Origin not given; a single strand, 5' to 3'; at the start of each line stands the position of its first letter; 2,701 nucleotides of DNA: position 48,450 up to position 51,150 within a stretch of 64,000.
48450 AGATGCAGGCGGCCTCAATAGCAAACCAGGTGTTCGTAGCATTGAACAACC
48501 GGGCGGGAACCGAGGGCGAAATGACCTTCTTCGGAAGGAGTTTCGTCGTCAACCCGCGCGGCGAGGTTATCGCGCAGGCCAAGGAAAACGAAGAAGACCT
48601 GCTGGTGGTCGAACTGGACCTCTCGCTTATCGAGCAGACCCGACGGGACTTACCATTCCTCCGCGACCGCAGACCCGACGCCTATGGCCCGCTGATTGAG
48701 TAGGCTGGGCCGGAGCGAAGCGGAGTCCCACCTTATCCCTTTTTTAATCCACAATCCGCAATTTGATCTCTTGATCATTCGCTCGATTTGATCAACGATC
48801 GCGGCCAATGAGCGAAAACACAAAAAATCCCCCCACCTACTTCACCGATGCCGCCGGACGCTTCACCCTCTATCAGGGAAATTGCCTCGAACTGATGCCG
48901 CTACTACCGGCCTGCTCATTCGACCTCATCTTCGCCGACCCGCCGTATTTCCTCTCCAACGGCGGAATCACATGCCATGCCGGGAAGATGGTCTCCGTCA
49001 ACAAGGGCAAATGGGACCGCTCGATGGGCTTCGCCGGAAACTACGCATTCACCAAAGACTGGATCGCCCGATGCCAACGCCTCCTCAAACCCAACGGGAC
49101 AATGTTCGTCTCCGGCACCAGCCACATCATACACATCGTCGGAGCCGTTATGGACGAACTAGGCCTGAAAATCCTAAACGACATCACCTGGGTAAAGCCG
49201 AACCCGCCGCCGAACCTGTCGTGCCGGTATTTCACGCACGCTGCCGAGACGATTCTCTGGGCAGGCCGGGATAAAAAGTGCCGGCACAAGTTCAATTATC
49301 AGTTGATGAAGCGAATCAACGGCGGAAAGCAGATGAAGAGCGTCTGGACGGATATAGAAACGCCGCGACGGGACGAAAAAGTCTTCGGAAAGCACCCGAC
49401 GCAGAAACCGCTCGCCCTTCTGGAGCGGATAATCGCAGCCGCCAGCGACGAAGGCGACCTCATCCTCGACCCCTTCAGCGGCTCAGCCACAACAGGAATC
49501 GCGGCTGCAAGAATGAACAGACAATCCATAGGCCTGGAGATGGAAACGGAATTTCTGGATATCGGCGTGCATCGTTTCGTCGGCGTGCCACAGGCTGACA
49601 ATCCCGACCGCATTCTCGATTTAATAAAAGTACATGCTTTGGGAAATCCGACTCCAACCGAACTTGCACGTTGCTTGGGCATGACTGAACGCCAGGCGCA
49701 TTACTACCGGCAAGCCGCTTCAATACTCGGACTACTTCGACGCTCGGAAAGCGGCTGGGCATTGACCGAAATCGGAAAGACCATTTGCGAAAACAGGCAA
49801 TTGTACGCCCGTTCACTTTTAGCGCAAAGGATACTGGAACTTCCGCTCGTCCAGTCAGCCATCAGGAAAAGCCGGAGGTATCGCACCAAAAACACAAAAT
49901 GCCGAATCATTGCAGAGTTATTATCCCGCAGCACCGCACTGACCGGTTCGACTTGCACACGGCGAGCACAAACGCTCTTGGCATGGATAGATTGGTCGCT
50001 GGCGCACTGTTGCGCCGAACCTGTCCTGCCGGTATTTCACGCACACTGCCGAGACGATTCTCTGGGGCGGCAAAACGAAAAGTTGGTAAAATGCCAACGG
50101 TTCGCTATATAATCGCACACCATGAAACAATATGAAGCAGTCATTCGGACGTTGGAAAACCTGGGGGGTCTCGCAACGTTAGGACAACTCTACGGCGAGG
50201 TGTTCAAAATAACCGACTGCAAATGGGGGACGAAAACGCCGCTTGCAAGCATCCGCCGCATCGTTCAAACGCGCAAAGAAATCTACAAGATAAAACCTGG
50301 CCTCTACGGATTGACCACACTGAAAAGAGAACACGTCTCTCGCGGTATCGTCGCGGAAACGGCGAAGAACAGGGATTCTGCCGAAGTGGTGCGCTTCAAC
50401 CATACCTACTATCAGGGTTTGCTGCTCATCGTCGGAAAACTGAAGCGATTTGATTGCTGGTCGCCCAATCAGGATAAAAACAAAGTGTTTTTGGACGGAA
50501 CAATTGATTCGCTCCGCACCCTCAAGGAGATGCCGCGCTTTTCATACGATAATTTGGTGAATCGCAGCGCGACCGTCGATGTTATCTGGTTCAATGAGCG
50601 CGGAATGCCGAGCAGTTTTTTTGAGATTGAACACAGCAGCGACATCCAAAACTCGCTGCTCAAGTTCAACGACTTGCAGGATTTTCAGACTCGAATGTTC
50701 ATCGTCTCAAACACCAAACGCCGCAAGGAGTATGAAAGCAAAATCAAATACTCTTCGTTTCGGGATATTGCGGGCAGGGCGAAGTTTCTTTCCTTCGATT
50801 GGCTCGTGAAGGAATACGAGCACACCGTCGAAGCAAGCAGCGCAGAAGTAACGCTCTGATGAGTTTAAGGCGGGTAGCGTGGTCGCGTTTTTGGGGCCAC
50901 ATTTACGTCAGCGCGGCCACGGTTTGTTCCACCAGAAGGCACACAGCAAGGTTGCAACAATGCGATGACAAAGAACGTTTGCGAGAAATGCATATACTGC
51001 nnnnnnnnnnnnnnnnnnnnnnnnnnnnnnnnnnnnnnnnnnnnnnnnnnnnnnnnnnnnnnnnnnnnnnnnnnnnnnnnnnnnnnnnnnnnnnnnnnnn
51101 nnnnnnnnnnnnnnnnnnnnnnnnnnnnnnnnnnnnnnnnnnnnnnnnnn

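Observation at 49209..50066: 53-nt near-identical direct repeat inside the methyltransferase gene, translated in two different frames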

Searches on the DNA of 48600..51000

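Call 46: search_rna_families(source=window, start=48600, end=51000, threshold=evalue, max_evalue=1)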
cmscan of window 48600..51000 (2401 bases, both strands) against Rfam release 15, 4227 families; matches with E-value up to 1: 0.
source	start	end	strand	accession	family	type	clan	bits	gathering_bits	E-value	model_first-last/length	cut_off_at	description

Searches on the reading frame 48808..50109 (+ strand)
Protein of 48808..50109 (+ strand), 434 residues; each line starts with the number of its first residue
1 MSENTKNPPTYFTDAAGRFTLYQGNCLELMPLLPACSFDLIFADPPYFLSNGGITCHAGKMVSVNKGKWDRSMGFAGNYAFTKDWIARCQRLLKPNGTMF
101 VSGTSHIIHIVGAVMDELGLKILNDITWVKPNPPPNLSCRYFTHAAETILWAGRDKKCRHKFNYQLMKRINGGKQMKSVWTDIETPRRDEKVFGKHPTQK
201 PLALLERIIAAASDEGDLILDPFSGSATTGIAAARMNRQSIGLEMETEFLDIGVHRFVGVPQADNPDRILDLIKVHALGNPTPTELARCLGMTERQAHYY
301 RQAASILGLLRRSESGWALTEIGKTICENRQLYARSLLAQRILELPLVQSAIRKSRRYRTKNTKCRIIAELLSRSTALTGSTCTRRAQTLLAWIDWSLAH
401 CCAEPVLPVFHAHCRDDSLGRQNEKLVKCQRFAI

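Call 5: search_protein_families(library=pfam, proteins=[window:48808-50109:+], max_evalue=0.1)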
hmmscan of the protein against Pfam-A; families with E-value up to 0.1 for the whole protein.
window:48808-50109:+ (434 aa): 5 families
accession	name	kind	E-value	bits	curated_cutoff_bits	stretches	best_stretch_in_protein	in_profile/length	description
PF01555.25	N6_N4_Mtase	-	3.9e-53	181.1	26.7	1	39-252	2-218/221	DNA methylase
PF23871.1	DUF7226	-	1.7e-15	57.6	27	1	268-398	1-138/142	Domain of unknown function (DUF7226)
PF09821.14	AAA_assoc_C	-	8.7e-05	23.5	27.6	1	301-394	18-110/119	C-terminal AAA-associated domain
PF01170.24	UPF0020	-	0.0027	17.8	22.3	1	212-242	25-55/197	RMKL-like, methyltransferase domain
PF03602.21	Cons_hypoth95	-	0.0058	16.8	24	0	35-48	111-124/182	Conserved hypothetical protein 95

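Call 9: find_encoding_contigs(protein=window:48808-50109:+, flank=6000, max_places=10)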
Protein window:48808-50109:+ (434 aa): 1 contig read that carries it; 1 place shown.
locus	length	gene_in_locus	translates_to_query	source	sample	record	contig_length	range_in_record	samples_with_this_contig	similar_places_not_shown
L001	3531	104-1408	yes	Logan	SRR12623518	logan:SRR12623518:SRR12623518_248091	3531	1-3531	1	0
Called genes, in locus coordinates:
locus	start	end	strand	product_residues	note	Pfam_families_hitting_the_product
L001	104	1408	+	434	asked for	PF01555:N6_N4_Mtase, PF23871:DUF7226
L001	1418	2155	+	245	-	PF27126:NmeDI_C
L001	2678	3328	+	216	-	-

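Call 10: find_homologous_proteins(query=window:48808-50109:+)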
Query window:48808-50109:+ (434 aa): 8000 proteins with E <= 0.001 among 8000 candidates; the best 120 are listed.
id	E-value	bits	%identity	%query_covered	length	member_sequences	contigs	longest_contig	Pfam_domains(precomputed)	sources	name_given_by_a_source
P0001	5.2e-256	867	90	92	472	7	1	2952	PF09821.15,PF23871.2,PF01555.25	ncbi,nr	ncbi:MAG: site-specific DNA-methyltransferase [Phycisphaerae bacterium]|nr:site-specific DNA-methylt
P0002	1.8e-217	740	81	90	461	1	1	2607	PF23871.2,PF01555.25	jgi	-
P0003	6.5e-206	702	76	90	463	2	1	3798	PF09821.15,PF23871.2,PF01555.25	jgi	-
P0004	6.2e-194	663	72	91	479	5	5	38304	PF23871.2,PF01555.25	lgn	-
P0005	2.5e-176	605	66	90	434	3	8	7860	PF09821.15,PF23871.2,PF01555.25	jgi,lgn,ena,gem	jgi:site-specific DNA-methyltransferase (adenine-specific)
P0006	3.2e-175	601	64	93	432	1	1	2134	PF23871.2,PF01555.25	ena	-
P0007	3.9e-174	598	67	91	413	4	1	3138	PF09821.15,PF23871.2,PF01555.25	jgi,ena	-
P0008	1.3e-173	596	67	90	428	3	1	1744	PF23871.2,PF01555.25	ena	-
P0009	2.0e-173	595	65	90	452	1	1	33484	PF23871.2,PF01555.25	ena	-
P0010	9.5e-173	593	64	90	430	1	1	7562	PF09821.15,PF23871.2,PF01555.25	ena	-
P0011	1.2e-171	589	66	90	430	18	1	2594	PF23871.2,PF01555.25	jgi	-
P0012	1.3e-169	583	66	90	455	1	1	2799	PF23871.2,PF01555.25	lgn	-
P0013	3.0e-169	581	64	93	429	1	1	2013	PF23871.2,PF01555.25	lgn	-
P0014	1.2e-168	580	64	92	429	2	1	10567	PF23871.2,PF01555.25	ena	-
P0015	1.2e-168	579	62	90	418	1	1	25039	PF23871.2,PF01555.25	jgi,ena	-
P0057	4.6e-152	525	91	54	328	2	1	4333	PF13847.13,PF01555.25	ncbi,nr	ncbi:MAG: site-specific DNA-methyltransferase [Planctomycetota bacterium]|nr:site-specific DNA-methy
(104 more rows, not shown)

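Call 13: find_encoding_contigs(protein=P0001, flank=6000, max_places=6)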
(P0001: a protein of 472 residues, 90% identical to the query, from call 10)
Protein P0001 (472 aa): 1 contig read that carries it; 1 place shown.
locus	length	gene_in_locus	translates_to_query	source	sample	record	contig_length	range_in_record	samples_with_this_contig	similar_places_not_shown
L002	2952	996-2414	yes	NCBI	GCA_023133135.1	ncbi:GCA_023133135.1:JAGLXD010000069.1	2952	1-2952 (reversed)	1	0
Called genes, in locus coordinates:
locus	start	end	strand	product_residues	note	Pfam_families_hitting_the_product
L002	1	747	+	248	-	PF00795:CN_hydrolase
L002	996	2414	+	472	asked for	PF01555:N6_N4_Mtase, PF23871:DUF7226, PF09821:AAA_assoc_C (weak)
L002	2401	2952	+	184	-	PF27126:NmeDI_C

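Call 14: find_encoding_contigs(protein=P0002, flank=6000, max_places=4)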
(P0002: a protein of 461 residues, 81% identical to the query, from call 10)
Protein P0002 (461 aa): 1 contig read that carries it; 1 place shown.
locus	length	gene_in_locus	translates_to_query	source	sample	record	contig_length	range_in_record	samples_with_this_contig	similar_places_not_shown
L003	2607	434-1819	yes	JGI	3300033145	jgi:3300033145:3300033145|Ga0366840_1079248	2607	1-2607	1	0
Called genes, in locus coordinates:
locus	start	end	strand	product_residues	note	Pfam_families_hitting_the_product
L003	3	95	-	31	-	?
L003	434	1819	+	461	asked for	PF01555:N6_N4_Mtase, PF23871:DUF7226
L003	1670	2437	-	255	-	PF06044:DpnI, PF17726:DpnI_C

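Call 15: find_encoding_contigs(protein=P0003, flank=6000, max_places=4)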
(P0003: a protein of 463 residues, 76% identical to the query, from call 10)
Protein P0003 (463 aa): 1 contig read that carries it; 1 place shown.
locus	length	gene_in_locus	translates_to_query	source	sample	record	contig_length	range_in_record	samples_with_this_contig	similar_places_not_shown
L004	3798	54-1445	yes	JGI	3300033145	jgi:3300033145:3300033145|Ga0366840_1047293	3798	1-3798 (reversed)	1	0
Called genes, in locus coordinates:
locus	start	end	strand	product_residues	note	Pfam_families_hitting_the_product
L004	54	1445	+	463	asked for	PF01555:N6_N4_Mtase, PF23871:DUF7226, PF09821:AAA_assoc_C (weak)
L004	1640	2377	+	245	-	PF27126:NmeDI_C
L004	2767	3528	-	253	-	-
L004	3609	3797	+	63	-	?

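Call 29: find_encoding_contigs(protein=P0057, flank=5000, max_places=4)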
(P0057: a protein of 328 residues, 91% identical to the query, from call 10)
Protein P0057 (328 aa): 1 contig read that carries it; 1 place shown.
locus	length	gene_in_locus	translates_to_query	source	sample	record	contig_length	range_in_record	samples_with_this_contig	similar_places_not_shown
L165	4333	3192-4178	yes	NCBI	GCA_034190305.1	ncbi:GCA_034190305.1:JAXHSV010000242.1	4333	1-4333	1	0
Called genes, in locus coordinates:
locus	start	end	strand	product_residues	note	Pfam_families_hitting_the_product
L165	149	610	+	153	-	-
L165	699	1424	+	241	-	-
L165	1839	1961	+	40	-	-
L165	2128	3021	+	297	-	PF06144:DNA_pol3_delta (weak)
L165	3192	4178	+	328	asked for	PF13847:Methyltransf_31 (faint), PF01555:N6_N4_Mtase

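Call 35: search_solved_structures(query=window:48808-50109:+, max_evalue=0.00001)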
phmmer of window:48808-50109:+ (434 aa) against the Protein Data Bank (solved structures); distinct sequences matched with E-value up to 0.00001: 12.
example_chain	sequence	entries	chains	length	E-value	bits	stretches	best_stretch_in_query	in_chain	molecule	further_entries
6pbd_A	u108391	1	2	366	5.9e-55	189.9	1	17-259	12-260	Modification methylase CcrMI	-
5hfj_A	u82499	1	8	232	5.7e-29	104.3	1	37-253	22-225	Adenine specific DNA methyltransferase (DpnA)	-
5hek_A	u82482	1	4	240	6e-29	104.2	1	37-253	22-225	Adenine specific DNA methyltransferase (DpnA)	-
9c3u_A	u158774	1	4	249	6.2e-20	74.5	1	149-253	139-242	Methyltransferase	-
8urk_A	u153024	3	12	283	7.7e-20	74.2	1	31-255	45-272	Methyltransferase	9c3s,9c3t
1g60_A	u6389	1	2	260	2.2e-17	66.1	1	175-251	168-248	Adenine-specific Methyltransferase MboIIA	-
1nw8_A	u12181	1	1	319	4.7e-13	51.9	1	25-244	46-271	MODIFICATION METHYLASE RSRI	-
1eg2_A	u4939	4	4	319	4.9e-13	51.8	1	25-245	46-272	MODIFICATION METHYLASE RSRI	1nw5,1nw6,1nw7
8s9m_A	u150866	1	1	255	6.4e-12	48.1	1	28-251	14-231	DNA cytosine-N4 methyltransferase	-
8s9n_A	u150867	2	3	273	7.4e-12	47.9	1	27-251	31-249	DNA cytosine-N4 methyltransferase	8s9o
2zie_A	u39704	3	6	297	1.5e-11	46.9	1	177-258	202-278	Putative modification methylase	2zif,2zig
1boo_A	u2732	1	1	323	4.4e-09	38.8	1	195-259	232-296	PROTEIN (N-4 CYTOSINE-SPECIFIC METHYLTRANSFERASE PVU II)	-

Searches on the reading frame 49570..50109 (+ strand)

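Call 5: search_protein_families(library=pfam, proteins=[window:49570-50109:+], max_evalue=0.1)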
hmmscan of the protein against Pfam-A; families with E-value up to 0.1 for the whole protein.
window:49570-50109:+ (180 aa): 3 families
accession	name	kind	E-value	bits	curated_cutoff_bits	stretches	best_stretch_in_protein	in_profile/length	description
PF23871.1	DUF7226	-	3.2e-16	59.9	27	1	14-144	1-138/142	Domain of unknown function (DUF7226)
PF09821.14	AAA_assoc_C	-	1.5e-05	26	27.6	1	46-140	17-110/119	C-terminal AAA-associated domain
PF12840.13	HTH_20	-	0.078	13.4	27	0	14-45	8-37/51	Helix-turn-helix domain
